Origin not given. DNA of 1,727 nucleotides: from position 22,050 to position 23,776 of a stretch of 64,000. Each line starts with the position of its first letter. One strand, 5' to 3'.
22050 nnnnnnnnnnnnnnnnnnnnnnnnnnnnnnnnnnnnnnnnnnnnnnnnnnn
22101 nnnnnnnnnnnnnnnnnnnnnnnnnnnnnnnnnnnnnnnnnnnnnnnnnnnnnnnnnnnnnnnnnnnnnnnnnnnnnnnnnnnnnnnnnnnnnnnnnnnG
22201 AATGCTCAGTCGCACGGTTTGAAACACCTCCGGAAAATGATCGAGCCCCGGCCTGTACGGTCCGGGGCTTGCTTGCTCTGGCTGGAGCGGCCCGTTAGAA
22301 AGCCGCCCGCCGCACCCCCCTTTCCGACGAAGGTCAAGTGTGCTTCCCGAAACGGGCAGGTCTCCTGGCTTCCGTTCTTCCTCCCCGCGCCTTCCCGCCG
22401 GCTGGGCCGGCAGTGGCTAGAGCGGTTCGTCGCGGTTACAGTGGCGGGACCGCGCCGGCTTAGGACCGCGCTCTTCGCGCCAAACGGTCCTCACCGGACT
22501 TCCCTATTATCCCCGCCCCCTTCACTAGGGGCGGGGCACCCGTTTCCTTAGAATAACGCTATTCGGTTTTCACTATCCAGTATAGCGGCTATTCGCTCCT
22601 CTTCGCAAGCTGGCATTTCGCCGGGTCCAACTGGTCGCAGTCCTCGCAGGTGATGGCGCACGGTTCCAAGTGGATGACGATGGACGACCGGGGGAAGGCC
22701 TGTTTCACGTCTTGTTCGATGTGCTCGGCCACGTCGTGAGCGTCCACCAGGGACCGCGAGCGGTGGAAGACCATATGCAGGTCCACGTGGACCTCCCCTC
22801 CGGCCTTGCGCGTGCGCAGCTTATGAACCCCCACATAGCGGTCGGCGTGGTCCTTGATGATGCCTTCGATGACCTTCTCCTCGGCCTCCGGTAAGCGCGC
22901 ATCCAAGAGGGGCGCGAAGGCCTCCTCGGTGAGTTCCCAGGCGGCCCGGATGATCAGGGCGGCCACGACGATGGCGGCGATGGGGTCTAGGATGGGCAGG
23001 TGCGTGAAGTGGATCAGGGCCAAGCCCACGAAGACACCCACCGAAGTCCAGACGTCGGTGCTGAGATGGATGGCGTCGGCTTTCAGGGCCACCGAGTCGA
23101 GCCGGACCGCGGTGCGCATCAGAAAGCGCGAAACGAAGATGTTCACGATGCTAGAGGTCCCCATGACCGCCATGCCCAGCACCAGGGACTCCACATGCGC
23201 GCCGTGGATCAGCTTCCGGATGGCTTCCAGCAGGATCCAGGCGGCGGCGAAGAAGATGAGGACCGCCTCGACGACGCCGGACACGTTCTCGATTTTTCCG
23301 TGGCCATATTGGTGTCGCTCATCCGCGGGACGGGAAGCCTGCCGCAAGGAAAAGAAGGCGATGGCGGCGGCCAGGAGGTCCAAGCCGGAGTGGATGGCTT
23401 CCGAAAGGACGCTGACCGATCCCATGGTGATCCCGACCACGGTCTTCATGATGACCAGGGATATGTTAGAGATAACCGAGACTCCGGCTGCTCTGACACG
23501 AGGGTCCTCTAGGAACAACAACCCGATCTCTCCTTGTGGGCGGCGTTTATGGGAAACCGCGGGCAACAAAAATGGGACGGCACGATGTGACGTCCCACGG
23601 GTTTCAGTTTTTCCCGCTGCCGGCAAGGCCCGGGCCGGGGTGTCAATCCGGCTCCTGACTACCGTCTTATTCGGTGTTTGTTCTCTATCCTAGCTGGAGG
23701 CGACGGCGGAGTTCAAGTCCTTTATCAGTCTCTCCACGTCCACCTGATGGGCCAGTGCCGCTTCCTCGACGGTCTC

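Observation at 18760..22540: Riboswitch-controlled btuFCD locus whose ATPase carries a ~210-aa non-ABC C-terminal domain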

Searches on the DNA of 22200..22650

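Call 19: search_rna_families(source=window, start=22200, end=22650, threshold=gathering, show_alignments=1)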
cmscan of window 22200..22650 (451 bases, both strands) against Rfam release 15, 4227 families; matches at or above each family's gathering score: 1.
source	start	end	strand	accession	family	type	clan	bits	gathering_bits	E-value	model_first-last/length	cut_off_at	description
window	22338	22558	-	RF00174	Cobalamin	Cis-reg; riboswitch;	CL00101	103.9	31.5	4.4e-27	1-189/189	no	Cobalamin riboswitch aptamer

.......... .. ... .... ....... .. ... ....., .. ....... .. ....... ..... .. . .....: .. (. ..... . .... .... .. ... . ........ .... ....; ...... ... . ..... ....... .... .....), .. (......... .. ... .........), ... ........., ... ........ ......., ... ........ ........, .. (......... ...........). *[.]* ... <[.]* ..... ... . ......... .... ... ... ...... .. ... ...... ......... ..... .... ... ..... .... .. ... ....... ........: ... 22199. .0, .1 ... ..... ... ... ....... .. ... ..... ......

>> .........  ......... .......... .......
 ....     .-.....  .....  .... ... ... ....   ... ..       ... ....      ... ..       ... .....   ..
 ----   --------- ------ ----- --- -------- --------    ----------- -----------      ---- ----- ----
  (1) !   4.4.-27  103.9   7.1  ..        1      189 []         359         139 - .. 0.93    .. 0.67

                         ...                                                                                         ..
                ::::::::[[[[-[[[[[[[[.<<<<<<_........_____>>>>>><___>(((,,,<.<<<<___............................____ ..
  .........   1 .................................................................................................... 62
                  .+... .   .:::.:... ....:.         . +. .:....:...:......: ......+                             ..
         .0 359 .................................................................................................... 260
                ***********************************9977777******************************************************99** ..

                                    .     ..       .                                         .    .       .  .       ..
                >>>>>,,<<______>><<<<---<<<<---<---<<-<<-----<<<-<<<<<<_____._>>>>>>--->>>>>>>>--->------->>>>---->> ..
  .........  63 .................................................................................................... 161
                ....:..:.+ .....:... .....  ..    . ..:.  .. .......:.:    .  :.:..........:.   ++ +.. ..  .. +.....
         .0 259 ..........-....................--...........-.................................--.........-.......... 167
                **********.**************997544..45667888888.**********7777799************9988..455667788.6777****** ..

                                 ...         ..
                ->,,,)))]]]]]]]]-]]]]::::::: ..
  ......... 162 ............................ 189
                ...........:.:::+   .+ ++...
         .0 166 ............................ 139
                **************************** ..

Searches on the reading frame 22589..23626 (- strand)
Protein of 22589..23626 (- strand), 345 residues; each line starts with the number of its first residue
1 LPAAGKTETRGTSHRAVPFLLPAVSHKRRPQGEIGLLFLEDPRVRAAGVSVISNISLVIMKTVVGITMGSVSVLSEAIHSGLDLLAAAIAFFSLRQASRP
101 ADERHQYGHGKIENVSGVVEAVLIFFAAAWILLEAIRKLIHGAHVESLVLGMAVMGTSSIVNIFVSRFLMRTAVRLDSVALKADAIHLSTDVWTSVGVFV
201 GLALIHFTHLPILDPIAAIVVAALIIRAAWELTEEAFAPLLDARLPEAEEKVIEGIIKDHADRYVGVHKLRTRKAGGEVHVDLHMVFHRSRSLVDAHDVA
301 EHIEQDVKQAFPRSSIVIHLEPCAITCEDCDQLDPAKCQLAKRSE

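Call 3: search_protein_families(library=pfam, proteins=[window:22589-23626:-], max_evalue=0.1)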
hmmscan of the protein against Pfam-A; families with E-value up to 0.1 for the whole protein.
window:22589-23626:- (345 aa): 3 families
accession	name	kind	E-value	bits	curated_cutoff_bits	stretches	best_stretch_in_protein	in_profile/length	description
PF01545.26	Cation_efflux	-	8.4e-49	166.5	26.6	1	49-241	3-198/198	Cation efflux family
PF16916.11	ZT_dimer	-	4.4e-20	71.9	26.7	1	245-323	1-78/78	Dimerisation domain of Zinc Transporter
PF01390.26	SEA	-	0.074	13.6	26.4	0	260-306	46-94/106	SEA domain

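Call 79: search_protein_families(library=ncbifam, proteins=[window:22589-23626:-], max_evalue=0.00001)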
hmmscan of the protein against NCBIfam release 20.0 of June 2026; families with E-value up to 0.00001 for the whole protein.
window:22589-23626:- (345 aa): 10 families
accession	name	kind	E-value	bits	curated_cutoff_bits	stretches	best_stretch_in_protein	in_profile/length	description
TIGR01297.1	CDF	superfamily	1.8e-68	230.9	82.35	1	45-323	3-283/285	cation diffusion facilitator family transporter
NF052621.1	MngEfTpMntE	equivalog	2.3e-57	194.7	500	1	44-322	3-281/293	manganese efflux transporter MntE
NF050169.1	CatEfflxFieF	equivalog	1.2e-51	175.6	420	1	46-322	7-281/282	cation efflux pump FieF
NF007064.0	PRK09509.1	equivalog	1.5e-47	162.1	447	1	46-328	12-292/300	CDF family cation-efflux transporter FieF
NF033616.1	CDF_MamB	equivalog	2e-44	152.2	350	1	45-312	7-272/284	magnetosome biogenesis CDF transporter MamB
NF033615.1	CDF_MamM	equivalog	1.8e-39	135.7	350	1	46-313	11-278/290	magnetosome biogenesis CDF transporter MamM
NF052602.1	Zn_efflux_Cdf31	equivalog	3e-35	122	460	1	49-326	12-293/299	CDF family zinc efflux transporter Cdf31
NF002923.0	PRK03557.1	equivalog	2.1e-22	79.8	408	1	55-331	29-300/313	CDF family zinc transporter ZitB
NF040994.1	MamV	equivalog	2.4e-22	79.4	500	1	43-315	10-279/319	CDF transporter MamV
NF033827.1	CDF_efflux_DmeF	equivalog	5.7e-14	52.2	250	2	180-272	177-269/309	CDF family Co(II)/Ni(II) efflux transporter DmeF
